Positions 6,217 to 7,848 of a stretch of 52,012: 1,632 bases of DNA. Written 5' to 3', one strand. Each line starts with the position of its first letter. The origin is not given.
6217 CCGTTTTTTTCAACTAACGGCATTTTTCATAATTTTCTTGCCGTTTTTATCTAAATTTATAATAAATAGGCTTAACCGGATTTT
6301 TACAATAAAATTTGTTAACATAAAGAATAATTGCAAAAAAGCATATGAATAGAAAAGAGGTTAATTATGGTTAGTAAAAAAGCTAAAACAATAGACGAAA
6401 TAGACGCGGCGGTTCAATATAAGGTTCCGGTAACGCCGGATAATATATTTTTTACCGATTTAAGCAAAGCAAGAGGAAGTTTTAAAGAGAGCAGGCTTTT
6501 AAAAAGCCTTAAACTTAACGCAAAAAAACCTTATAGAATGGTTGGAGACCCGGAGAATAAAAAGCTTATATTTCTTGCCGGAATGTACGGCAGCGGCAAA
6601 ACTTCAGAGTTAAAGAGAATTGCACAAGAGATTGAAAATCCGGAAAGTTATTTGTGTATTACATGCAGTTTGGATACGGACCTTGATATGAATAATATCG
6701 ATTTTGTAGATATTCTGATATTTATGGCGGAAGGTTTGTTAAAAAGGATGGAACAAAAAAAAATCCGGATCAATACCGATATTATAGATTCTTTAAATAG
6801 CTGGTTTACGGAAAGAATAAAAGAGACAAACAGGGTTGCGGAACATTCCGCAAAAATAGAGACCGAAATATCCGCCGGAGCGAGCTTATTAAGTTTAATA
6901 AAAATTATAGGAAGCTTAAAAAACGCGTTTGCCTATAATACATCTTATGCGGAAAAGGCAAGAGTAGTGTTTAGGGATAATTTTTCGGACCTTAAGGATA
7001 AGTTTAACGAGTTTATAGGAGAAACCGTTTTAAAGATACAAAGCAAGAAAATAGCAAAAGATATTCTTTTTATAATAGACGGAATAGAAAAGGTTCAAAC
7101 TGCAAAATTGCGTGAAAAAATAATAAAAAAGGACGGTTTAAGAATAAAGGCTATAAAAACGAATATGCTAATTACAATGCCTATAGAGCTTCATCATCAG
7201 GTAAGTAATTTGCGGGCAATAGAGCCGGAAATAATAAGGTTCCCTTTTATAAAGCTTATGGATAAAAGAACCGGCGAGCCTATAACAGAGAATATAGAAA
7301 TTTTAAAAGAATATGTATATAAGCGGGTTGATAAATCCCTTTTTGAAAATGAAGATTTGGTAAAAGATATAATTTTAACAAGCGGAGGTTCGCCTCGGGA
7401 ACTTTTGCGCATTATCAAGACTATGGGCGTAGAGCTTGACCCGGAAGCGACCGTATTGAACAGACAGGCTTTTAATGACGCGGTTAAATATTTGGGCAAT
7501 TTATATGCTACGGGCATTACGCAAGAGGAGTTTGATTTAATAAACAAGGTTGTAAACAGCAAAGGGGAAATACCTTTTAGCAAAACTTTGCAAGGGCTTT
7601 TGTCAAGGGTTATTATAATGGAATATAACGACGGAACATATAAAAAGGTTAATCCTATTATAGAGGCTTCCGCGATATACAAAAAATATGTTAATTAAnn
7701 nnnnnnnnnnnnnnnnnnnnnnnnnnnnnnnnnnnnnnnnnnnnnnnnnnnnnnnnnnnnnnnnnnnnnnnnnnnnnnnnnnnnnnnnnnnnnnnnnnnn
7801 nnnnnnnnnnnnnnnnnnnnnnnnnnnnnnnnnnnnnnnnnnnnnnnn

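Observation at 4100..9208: SIR2-TPR effector beside a translationally coupled P-loop NTPase + TPR pair: candidate three-gene NAD-targeting conflict/defence module (STAND-type modules on three separate proteins)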

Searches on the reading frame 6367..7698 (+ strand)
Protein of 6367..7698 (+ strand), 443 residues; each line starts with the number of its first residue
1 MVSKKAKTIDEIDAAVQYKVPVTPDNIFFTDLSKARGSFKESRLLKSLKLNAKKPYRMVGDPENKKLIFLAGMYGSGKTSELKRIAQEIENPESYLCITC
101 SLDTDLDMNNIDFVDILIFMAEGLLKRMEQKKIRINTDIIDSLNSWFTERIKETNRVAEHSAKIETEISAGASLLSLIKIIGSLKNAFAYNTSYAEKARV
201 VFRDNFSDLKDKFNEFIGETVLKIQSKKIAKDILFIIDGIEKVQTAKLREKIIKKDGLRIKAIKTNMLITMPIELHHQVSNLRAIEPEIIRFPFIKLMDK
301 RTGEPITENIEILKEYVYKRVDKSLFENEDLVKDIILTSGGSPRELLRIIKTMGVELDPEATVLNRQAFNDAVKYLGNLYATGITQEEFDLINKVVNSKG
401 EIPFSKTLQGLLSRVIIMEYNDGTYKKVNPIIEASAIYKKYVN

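Call 3: search_protein_families(library=pfam, proteins=[window:6367-7698:+], max_evalue=0.1)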
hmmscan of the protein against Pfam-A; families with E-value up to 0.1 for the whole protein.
window:6367-7698:+ (443 aa): 6 families
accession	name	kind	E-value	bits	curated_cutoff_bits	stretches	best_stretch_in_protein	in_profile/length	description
PF13173.12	AAA_14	-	5.1e-05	23.7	27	1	65-147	2-78/129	AAA domain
PF05729.18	NACHT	-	0.0018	18.6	26.7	0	67-94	2-29/167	NACHT domain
PF13401.12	AAA_22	-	0.0081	16.9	27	1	64-107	4-46/130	AAA domain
PF24883.2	NPHP3_N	-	0.011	16.4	24.8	0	60-101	17-58/164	Nephrocystin 3, N-terminal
PF06414.18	Zeta_toxin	-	0.015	15.1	22.3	1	62-98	13-49/199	Zeta toxin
PF00931.28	NB-ARC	-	0.082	12.6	23.5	0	64-89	17-42/248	NB-ARC domain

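Call 4: search_protein_families(library=padloc, proteins=[window:6367-7698:+], max_evalue=0.1)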
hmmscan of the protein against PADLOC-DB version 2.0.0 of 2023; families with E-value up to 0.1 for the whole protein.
window:6367-7698:+ (443 aa): 3 families
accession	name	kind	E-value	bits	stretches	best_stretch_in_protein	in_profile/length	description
PDLC04140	mad8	-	0.00022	18.8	1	66-244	28-204/314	mads_8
PDLC03793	RTasCOG2852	-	0.0011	17.5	1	123-213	2-95/167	DRT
PDLC02499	BrxF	-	0.006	14.9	1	54-94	10-50/133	BrxF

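Call 5: search_protein_families(library=ncbifam, proteins=[window:6367-7698:+], max_evalue=0.1)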
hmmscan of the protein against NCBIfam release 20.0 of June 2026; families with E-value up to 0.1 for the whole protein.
window:6367-7698:+ (443 aa): 4 families
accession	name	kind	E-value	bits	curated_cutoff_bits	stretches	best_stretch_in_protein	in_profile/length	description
NF053860.1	DS41_1_antiphage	equivalog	2.8e-07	29.9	370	2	58-144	32-118/448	anti-phage protein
TIGR00073.1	hypB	equivalog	0.017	14.6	121.2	0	67-113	32-78/217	hydrogenase nickel incorporation protein HypB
NF041000.1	ATPase_ComGA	equivalog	0.036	13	300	1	64-99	127-162/267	competence type IV pilus ATPase ComGA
NF003757.0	PRK05350.1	equivalog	0.07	13.3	65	0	99-145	29-78/83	acyl carrier protein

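Call 18: find_homologous_proteins(query=window:6367-7698:+, max_evalue=0.001)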
Query window:6367-7698:+ (443 aa): 247 proteins with E <= 0.001 among 8000 candidates; the best 120 are listed.
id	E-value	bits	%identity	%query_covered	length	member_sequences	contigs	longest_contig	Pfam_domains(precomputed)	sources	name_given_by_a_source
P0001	1.5e-225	767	81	100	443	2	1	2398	-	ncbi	-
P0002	5.1e-161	554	60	100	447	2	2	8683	-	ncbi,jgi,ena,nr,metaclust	ncbi:MAG: hypothetical protein A2033_14180 [Bacteroidetes bacterium GWA2_31_9]|nr:MAG: hypothetical 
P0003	2.1e-159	549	59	100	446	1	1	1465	PF07693.21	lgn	-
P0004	1.5e-151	523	56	100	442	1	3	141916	-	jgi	jgi:hypothetical protein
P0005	1.2e-103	365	40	100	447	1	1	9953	-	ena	-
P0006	1.5e-103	365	42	99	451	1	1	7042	-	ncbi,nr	ncbi:MAG: hypothetical protein KDD99_13360 [Bacteroidetes bacterium]|nr:hypothetical protein [Bacter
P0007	6.0e-102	360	41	99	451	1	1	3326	PF24883.3,PF13401.13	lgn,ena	-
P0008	8.4e-102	359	40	99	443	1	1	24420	-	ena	-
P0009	4.0e-101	357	42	99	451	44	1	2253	PF24883.3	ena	-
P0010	1.2e-100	356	42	100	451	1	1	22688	-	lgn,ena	-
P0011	3.2e-100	354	40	99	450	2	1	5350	-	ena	-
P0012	3.6e-100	354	40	99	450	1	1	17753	-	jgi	-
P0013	5.0e-100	354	40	99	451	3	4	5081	-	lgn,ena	-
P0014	5.1e-100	354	40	99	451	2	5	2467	PF24883.3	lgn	-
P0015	5.5e-100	353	40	99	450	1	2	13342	-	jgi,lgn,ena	-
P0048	6.8e-98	347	42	99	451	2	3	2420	PF07693.21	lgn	-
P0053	2.1e-97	345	40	99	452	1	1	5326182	-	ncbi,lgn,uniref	ncbi:hypothetical protein [Bernardetia sp. MNP-M8]|uniref:hypothetical protein n=1 Tax=Bernardetia s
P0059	2.9e-97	345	40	100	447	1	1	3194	PF07693.21,PF24883.3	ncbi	ncbi:MAG: P-loop NTPase fold protein [Bacteroidota bacterium]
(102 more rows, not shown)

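Call 20: find_encoding_contigs(protein=P0004, flank=8000, max_places=2)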
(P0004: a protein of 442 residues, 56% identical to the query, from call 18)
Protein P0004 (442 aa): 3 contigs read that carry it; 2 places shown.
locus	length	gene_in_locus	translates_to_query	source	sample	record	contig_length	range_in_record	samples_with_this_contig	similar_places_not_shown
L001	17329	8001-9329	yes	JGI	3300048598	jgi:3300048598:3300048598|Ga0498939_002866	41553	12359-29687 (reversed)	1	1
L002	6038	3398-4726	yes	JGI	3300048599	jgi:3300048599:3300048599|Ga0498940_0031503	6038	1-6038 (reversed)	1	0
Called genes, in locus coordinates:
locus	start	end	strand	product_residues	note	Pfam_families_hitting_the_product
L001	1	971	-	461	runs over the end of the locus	PF07690:MFS_1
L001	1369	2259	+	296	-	PF02548:Pantoate_transf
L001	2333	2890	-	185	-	PF01209:Ubie_methyltran, PF02475:TRM5-TYW2_MTfase (weak), PF13489:Methyltransf_23, PF01728:FtsJ (weak), PF13847:Methyltransf_31, PF08241:Methyltransf_11, PF08242:Methyltransf_12, PF13649:Methyltransf_25, +1 more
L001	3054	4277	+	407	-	PF05343:Peptidase_M42 (faint), PF01546:Peptidase_M20, PF07687:M20_dimer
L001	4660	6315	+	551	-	PF06826:Asp-Al_Ex, PF02080:TrkA_C, PF06826:Asp-Al_Ex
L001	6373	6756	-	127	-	PF01638:HxlR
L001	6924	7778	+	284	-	PF05368:NmrA, PF13460:NAD_binding_10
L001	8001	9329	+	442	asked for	-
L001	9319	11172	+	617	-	PF13424:TPR_12 (weak), PF00515:TPR_1 (weak), PF13374:TPR_10 (weak), PF13424:TPR_12, PF24885:TPR_NPHP3 (weak), PF00515:TPR_1 (weak), PF13424:TPR_12, PF00515:TPR_1 (weak), +6 more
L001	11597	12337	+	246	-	PF19775:DUF6261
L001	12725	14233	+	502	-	PF18962:Por_Secre_tail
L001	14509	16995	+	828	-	PF00270:DEAD, PF00271:Helicase_C, PF04408:WHD_HA2 (weak), PF24473:CON_HrpB, PF08482:HrpB_C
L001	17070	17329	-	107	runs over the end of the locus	-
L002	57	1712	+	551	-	PF06826:Asp-Al_Ex, PF02080:TrkA_C, PF06826:Asp-Al_Ex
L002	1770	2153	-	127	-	PF01638:HxlR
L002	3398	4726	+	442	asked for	-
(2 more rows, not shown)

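Call 21: find_encoding_contigs(protein=P0002, flank=8000, max_places=2)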
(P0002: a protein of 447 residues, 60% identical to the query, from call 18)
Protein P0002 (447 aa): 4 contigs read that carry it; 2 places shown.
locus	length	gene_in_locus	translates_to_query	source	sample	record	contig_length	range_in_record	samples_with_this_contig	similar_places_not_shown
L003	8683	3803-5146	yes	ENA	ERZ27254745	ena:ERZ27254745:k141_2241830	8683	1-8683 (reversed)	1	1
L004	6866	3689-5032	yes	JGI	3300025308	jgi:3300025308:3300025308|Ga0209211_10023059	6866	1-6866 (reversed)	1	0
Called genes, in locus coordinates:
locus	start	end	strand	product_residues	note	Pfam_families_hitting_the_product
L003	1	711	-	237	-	?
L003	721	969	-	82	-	-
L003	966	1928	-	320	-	PF01073:3Beta_HSD, PF01370:Epimerase, PF04321:RmlD_sub_bind, PF16363:GDP_Man_Dehyd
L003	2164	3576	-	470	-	PF01637:ATPase_2, PF13173:AAA_14, PF13401:AAA_22 (weak)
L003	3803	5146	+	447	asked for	-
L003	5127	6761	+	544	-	-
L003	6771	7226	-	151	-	PF02915:Rubrerythrin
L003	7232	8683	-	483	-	?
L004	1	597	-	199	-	?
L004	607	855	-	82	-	-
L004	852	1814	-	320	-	PF01073:3Beta_HSD, PF01370:Epimerase, PF04321:RmlD_sub_bind, PF16363:GDP_Man_Dehyd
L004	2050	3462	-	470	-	PF01637:ATPase_2, PF13173:AAA_14, PF13401:AAA_22 (weak)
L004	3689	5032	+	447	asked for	-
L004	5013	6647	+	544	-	-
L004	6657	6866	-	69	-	?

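Call 22: find_encoding_contigs(protein=P0053, flank=8000, max_places=2)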
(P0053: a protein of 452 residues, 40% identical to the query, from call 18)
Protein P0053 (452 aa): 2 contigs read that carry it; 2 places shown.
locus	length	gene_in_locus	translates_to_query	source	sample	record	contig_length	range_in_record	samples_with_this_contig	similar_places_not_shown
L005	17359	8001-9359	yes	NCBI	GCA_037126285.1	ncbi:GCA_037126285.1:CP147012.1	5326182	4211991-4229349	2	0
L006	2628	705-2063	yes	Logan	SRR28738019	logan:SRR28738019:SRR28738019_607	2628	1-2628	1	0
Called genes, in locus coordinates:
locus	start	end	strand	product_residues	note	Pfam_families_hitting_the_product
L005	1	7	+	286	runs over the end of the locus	PF00459:Inositol_P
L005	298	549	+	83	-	-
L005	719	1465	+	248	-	PF00106:adh_short, PF08659:KR, PF23441:SDR, PF13561:adh_short_C2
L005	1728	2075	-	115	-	PF00403:HMA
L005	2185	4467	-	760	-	PF13620:CarboxypepD_reg (faint), PF13715:CarbopepD_reg_2, PF07715:Plug (weak), PF00593:TonB_dep_Rec_b-barrel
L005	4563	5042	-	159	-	-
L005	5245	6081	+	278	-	PF03741:TerC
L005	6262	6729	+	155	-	PF01797:Y1_Tnp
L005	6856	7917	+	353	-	PF00005:ABC_tran, PF13304:AAA_21 (weak)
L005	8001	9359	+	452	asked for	-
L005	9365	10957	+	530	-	PF13424:TPR_12 (weak), PF00515:TPR_1 (faint), PF07719:TPR_2 (faint), PF13174:TPR_6 (faint), PF13176:TPR_7 (faint), PF13181:TPR_8 (faint), PF13374:TPR_10 (faint), PF10602:RPN7 (weak)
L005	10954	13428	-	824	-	PF13715:CarbopepD_reg_2 (faint), PF07715:Plug (faint)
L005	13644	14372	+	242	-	PF21347:DUF3108_like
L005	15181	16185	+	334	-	PF00108:Thiolase_N (weak), PF08545:ACP_syn_III, PF08541:ACP_syn_III_C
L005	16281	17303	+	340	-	PF05343:Peptidase_M42, PF01546:Peptidase_M20 (weak)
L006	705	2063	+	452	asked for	-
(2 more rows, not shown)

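Call 23: search_protein_representatives(protein=window:6367-7698:+)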
Query: 443 residues. Proteins with E-value up to 0.001 (for the whole library): 1422; up to 1e-10: 647; up to 1e-30: 73. The best 150 are listed.
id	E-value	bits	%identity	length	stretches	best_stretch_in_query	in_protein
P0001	4.8e-226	766.9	81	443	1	1-443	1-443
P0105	4.8e-94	332.2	42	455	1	4-440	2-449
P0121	4.8e-94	332.2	40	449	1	3-442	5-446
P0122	4.1e-90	319.3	39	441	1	5-442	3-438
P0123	4.6e-90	319.1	40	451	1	2-442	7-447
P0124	1.4e-89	317.5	40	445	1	8-442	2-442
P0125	9.4e-84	298.3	39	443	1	5-442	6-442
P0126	2.1e-81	290.6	38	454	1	4-441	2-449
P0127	6.2e-79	282.4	38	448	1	4-442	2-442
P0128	2.1e-77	277.4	36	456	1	6-441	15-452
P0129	4.7e-75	269.7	37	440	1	5-442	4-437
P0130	4.8e-74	266.4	36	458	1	4-441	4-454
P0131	3.3e-72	260.3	36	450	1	4-441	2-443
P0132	8.6e-71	255.6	37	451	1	4-443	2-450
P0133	2.6e-67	244.2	36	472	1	4-440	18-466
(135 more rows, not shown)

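Call 25: find_related_loci(query=A1, collection=genome_contigs, flank=10000)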
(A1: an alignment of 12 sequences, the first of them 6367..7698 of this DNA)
Query A1 (443 aa) in genome_contigs; peptide patterns used: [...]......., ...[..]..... (x = any residue, [..] = any of these).
117 stretches matched a pattern; 85 encode a relative of the query (tblastn E <= 1e-3); the best 80 are kept; 80 distinct loci.
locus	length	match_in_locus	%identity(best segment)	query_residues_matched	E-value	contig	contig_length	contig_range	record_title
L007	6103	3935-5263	82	1-443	0e+0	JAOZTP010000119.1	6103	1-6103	MAG: Desulfobacterales bacterium isolate GMC8_bin_28 GMC8_16588_length_6103_cov_9.137566, whole genome shotgun sequence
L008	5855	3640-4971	60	1-443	5e-176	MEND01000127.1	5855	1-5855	MAG: Bacteroidetes bacterium GWA2_31_9 gwa2_scaffold_25136, whole genome shotgun sequence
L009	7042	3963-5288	42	4-442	7e-113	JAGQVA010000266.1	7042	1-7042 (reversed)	MAG: Bacteroidetes bacterium isolate HKST-UBA03 NODE_267_length_7042_cov_2.533812, whole genome shotgun sequence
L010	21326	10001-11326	42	4-442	6e-110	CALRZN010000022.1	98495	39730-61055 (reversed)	MAG: Chitinophaga pinensis isolate JJ-MAA6-279-6-m2-bin102 genome assembly, contig: JJ-MAA6-279-C50, whole genome shotgu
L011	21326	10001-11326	41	4-442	3e-109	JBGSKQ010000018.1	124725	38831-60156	MAG: Saprospiraceae bacterium isolate JTS-AC184 k141_2143030, whole genome shotgun sequence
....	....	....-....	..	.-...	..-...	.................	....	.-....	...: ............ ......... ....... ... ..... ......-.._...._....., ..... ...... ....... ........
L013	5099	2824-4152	41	4-442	2e-107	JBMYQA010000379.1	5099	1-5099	MAG: Flammeovirgaceae bacterium isolate ME_XS_2305_bin_46 ME_XS_2305_bin_46_429, whole genome shotgun sequence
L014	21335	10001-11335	43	4-442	7e-107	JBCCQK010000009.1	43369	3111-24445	MAG: Bacteroidota bacterium isolate P01_D01_bin.150 k141_1989964_length_43369_cov_10.0406, whole genome shotgun sequence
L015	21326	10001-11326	40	4-442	1e-106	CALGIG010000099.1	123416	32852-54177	MAG TPA_asm: uncultured Prolixibacteraceae bacterium isolate SRR3330205_bin.168_CONCOCT_v1.1_MAG genome assembly, contig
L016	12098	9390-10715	40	4-442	1e-106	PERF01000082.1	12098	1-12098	MAG: Methylobacter sp. isolate WM.3.3 WM_1002426_12098, whole genome shotgun sequence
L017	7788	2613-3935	41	5-442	1e-106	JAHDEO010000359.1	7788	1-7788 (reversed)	MAG: Saprospiraceae bacterium isolate MAG-183 RZ_25919, whole genome shotgun sequence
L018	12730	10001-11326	41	4-442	1e-106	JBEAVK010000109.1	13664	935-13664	MAG: Bacteroidota bacterium isolate NASQAN2011_256_B_bin.11 scaffold_920548, whole genome shotgun sequence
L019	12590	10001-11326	40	4-442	3e-106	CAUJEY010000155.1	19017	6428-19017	MAG: Bacteroidota bacterium isolate KLAP56 genome assembly, contig: KLAP56_243519, whole genome shotgun sequence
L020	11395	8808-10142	40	1-442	6e-106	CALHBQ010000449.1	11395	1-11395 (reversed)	MAG: uncultured Saprospiraceae bacterium isolate H3_Bin_Bin_18_1_1 genome assembly, contig: c_000002037628, whole genome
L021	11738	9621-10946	40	4-442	6e-106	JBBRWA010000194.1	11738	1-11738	MAG: Chitinophagales bacterium isolate La3_metabat2.294 La3_metabat2.294_K_2426247_L_11738_cov_22.0738, whole genome sho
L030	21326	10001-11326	40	5-442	3e-103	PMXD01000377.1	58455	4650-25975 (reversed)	MAG: Bacteroidetes bacterium isolate bog_950 73.20110700_S3M.57_contig_7546, whole genome shotgun sequence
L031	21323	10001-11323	39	5-443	2e-103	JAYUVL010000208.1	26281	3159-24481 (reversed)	MAG: Cytophagales bacterium isolate GL124_DN_metabinner_2 GL124_DN_metabinner_2_207, whole genome shotgun sequence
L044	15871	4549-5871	39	4-442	2e-100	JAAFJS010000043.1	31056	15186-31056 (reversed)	MAG: Cytophagales bacterium isolate bin4.concoct.b16b17b19.039 WN_Cytophagales_4_scaffold_43, whole genome shotgun seque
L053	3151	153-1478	41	4-442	6e-100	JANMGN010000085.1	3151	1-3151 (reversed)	MAG: Chitinophagales bacterium isolate OTE_70_metabat_446 OTE_70_k141_4290516, whole genome shotgun sequence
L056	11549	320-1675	39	2-442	2e-96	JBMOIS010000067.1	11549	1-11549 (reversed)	MAG: Chlorobium sp. isolate Deming_bin.463 contig16743, whole genome shotgun sequence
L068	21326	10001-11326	38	4-442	4e-99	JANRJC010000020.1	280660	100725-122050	MAG: Bacteroidia bacterium isolate bins.86 k141_5258530, whole genome shotgun sequence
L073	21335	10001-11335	38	1-442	2e-95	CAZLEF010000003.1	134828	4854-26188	MAG TPA_asm: uncultured Lewinella sp. isolate SRP329715_co2_34 genome assembly, contig: NODE_240_length_134828_cov_8.624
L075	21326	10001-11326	39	4-442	6e-104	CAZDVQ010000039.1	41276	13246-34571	MAG TPA_asm: uncultured Saprospiraceae bacterium isolate binchicken_co367_12 genome assembly, contig: NODE_215_length_41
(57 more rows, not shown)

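Call 47: search_solved_structures(query=A2, max_evalue=1)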
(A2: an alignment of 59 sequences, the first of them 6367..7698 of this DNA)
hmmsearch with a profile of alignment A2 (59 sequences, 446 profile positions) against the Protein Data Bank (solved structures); distinct sequences matched with E-value up to 1: 9.
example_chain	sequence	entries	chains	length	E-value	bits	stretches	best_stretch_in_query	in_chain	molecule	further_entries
9zll_A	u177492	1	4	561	0.023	17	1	196-336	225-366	Putative conjugative transfer protein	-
5ijj_A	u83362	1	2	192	0.04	16.2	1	274-336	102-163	SPX domain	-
3etl_A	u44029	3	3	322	0.045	16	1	71-200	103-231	DNA repair and recombination protein radA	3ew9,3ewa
9omm_A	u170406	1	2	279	0.27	13.4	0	11-98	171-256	Glycosyltransferase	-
9omh_A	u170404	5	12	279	0.31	13.2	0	11-98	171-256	Glycosyltransferase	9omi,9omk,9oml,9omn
9omj_A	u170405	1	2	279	0.31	13.2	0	11-98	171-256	Glycosyltransferase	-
9zn5_A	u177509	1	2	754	0.39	12.9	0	196-336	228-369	BrxC-BrxB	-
1x64_A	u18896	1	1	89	0.64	12.2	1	71-104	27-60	Alpha-actinin-2 associated LIM protein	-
6c2u_A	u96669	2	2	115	0.65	12.2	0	55-106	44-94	phosphate-loop protein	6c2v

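Call 52: predict_structure(alignment_id=A2)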
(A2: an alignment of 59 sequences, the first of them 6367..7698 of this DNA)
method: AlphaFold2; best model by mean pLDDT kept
length: 443 residues; sequences in the alignment: 59
mean_pLDDT: 89.0   pTM: 0.87
mean pLDDT of the five models: 89.0, 88.8, 87.3, 85.8, 84.7
residues with pLDDT >= 90: 262; 70-90: 159; 50-70: 21; < 50: 1
segments of 3 or more residues with pLDDT < 50: none
pLDDT, mean of each block of 10 residues (from residue 1): 88 93 92 83 92 91 86 89 94 96 75 88 94 92 91 84 60 81 84 88 93 96 97 93 80 82 92 76 76 89 91 97 98 97 97 97 98 96 93 89 87 90 84 92 80
secondary structure, 60 per line:
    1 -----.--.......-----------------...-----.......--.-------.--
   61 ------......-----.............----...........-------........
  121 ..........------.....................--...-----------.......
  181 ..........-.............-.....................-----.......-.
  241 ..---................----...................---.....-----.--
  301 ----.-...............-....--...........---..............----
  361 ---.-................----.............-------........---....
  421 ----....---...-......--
elements in order: H9-15 H41-47 E67-72 H78-89 E95-101 H102-105 H113-130 H137-157 H174-190 H192-204 H206-226 E232-238 H246-261 E266-272 H273-284 E288-292 H307-320 H329-339 H343-356 H366-381 H386-398 H406-413 E417-420 E425-428 H436-441
